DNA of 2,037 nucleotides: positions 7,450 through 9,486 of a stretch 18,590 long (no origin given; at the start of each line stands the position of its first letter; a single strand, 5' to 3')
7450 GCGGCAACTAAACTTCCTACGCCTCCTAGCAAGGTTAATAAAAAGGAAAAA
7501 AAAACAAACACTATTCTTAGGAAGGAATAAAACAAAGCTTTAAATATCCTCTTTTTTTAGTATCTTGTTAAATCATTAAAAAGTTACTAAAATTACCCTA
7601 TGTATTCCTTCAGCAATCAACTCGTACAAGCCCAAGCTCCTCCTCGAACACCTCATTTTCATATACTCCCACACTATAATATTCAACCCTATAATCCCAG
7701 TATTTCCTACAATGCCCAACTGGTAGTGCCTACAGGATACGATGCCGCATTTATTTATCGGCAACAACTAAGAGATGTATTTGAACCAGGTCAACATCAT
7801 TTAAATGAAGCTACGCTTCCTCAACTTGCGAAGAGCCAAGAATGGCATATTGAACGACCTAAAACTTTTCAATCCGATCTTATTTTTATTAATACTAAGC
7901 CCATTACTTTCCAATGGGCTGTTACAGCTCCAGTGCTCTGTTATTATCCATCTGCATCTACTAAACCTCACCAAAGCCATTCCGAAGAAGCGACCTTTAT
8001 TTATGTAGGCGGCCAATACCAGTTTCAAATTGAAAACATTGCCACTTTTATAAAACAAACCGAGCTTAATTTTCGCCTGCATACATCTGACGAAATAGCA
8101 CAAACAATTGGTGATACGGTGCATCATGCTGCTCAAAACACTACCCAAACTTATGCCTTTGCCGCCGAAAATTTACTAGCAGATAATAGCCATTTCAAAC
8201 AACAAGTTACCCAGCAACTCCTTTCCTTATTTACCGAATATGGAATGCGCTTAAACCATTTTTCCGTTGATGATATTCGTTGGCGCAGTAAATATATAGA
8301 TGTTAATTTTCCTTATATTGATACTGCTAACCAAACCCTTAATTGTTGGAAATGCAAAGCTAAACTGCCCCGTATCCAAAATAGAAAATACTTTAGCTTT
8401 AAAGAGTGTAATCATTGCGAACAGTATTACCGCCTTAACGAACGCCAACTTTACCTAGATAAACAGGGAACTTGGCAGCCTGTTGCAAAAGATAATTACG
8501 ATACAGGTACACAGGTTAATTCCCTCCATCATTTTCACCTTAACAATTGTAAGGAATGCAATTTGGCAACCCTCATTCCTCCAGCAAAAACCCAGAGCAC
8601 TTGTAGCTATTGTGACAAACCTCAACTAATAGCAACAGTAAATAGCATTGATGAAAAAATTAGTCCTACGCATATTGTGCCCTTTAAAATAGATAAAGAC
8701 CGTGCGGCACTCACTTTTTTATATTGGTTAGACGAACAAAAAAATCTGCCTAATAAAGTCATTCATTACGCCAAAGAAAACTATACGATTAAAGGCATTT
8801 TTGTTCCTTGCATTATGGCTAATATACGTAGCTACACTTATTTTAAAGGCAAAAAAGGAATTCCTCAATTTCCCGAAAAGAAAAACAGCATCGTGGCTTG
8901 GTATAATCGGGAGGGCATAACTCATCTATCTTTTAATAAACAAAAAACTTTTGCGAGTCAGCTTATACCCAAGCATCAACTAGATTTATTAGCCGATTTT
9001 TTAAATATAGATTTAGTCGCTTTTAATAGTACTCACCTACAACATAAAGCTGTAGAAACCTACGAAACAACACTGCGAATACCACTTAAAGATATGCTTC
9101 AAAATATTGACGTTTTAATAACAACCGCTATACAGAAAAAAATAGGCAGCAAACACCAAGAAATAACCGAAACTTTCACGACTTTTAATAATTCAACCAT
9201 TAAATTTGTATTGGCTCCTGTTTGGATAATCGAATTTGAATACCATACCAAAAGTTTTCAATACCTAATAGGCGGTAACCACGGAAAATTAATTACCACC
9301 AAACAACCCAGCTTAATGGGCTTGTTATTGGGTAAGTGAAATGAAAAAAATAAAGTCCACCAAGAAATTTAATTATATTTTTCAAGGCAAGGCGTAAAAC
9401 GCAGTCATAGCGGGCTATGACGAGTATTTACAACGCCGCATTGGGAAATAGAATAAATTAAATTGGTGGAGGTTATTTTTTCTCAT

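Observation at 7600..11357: Tandem paralog pair: soluble SPFH-like domain fused to two zinc ribbons and an unplaceable C-terminal domain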

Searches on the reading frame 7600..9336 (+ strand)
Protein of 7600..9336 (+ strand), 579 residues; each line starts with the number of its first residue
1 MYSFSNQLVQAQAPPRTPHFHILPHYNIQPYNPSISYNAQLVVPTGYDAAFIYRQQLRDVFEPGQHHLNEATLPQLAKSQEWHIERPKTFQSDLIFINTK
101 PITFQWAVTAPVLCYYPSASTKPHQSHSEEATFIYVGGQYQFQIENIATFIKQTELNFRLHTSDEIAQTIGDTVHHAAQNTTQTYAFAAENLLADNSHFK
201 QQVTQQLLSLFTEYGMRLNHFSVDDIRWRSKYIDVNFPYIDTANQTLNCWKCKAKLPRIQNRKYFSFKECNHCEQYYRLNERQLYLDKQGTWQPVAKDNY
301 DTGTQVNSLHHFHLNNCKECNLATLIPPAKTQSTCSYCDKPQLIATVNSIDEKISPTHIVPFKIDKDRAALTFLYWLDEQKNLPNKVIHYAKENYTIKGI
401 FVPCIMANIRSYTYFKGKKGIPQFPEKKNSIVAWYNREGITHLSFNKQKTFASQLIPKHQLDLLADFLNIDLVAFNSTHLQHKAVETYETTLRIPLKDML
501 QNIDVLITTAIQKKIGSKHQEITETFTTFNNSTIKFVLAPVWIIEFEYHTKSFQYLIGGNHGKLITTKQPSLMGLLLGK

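Call 4: search_protein_families(library=pfam, proteins=[window:7600-9336:+], max_evalue=1)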
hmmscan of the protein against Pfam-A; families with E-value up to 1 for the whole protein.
window:7600-9336:+ (579 aa): 3 families
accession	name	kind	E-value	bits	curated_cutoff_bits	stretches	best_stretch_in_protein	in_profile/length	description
PF13421.11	Band_7_1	-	7.1e-21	75.2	24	1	28-226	4-193/211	SPFH domain-Band 7 family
PF01145.31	Band_7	-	1.3e-07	32.2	23.6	1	43-232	3-151/176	SPFH domain / Band 7 family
PF11289.13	bCoV_viroporin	-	0.012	15.6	27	1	247-310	128-194/273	Betacoronavirus viroporin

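Call 5: search_protein_families(library=ncbifam, proteins=[window:7600-9336:+], max_evalue=1)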
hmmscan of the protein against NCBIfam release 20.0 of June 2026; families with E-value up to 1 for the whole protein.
window:7600-9336:+ (579 aa): 0 families

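Call 7: search_protein_families(library=padloc, proteins=[window:7600-9336:+], max_evalue=1)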
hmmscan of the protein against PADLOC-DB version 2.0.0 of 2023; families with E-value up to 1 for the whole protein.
window:7600-9336:+ (579 aa): 0 families

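Call 8: search_solved_structures(query=window:7600-9336:+, max_evalue=10)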
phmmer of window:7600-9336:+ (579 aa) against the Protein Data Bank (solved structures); distinct sequences matched with E-value up to 10: 3.
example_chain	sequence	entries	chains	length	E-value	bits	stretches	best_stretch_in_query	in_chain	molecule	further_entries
6xdc_A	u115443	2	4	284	0.11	14.4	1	246-305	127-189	ORF3a protein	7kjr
8eqj_A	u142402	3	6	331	0.15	13.9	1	246-305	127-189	ORF3a protein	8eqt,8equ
8eqs_A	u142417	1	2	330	0.58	11.9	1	248-307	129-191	ORF3a protein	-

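Call 9: find_homologous_proteins(query=window:7600-9336:+, max_evalue=0.001)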
Query window:7600-9336:+ (579 aa): 1 proteins with E <= 0.001 among 3140 candidates.
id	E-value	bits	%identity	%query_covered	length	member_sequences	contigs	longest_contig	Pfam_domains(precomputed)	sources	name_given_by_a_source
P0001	0.0e+0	1352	100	100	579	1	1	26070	PF01145.32,PF13421.12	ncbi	-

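Call 12: find_encoding_contigs(protein=P0001, flank=10000, max_places=6)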
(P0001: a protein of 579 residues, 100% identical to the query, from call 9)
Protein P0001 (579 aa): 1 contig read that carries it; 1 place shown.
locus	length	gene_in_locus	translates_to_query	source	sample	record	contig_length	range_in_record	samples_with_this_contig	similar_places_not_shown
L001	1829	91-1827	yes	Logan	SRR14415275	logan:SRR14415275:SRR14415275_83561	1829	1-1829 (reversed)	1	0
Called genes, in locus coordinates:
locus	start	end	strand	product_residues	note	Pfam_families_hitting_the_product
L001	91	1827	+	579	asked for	PF13421:Band_7_1, PF01145:Band_7 (weak)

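Call 42: find_related_loci(query=A3, collection=metagenome_contigs, flank=8000)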
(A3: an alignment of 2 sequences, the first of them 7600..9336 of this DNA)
Query A3 (579 aa) in metagenome_contigs; peptide patterns used: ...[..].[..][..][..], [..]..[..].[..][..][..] (x = any residue, [..] = any of these).
366 stretches matched a pattern, but none encodes a relative of the query by tblastn (E <= 1e-3).

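Call 54: find_homologous_proteins(query=A3, max_evalue=0.001)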
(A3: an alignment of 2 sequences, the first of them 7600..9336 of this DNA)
Query A3 (2 sequences) (579 aa, profile of the alignment): 1 proteins with E <= 0.001 among 3157 candidates.
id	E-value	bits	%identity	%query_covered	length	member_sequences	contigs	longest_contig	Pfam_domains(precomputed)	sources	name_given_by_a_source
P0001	0.0e+0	1159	100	100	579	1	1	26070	PF01145.32,PF13421.12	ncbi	-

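Call 79: find_related_loci(query=A3, collection=viral_contigs, flank=5000)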
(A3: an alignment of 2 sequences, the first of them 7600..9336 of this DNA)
Query A3 (579 aa) in viral_contigs; peptide patterns used: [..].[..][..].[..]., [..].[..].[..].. (x = any residue, [..] = any of these).
574 stretches matched a pattern, but none encodes a relative of the query by tblastn (E <= 1e-3).
